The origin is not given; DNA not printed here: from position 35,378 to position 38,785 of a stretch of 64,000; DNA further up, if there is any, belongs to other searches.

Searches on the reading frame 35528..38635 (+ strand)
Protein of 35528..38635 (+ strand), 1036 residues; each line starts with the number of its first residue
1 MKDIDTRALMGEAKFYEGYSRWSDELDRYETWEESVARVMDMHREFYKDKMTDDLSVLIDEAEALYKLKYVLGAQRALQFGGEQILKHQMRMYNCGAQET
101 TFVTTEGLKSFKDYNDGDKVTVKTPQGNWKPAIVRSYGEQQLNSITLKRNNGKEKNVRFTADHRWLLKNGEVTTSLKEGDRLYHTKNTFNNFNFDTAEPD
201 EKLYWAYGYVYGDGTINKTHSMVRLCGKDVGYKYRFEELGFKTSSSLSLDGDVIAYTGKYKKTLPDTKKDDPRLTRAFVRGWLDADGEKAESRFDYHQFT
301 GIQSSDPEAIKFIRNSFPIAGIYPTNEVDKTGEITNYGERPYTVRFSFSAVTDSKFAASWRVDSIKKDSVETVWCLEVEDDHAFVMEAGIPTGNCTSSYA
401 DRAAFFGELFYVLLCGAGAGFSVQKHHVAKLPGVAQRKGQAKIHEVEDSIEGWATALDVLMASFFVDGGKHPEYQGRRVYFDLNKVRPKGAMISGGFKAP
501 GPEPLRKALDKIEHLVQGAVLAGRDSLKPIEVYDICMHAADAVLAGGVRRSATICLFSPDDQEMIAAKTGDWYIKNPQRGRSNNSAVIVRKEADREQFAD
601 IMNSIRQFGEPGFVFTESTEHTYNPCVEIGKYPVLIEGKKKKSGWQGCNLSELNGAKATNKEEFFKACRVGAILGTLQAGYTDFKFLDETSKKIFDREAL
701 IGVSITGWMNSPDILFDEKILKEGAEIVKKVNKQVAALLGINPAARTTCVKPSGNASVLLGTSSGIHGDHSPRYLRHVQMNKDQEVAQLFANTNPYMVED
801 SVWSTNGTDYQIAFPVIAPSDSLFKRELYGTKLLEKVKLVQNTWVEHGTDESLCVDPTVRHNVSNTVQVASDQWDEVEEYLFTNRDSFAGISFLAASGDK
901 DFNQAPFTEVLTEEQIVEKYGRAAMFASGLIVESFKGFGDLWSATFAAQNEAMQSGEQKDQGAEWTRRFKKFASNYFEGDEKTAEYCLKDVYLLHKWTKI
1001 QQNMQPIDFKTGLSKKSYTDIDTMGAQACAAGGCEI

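Call 54: search_protein_families(library=phrogs, proteins=[window:35528-38635:+], max_evalue=0.00001)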
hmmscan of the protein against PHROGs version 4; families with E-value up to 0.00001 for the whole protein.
window:35528-38635:+ (1036 aa): 1 family
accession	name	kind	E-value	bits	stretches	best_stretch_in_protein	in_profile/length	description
phrog_367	-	DNA, RNA and nucleotide metabolism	2.7e-91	307.8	2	394-916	115-668/701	ribonucleotide reductase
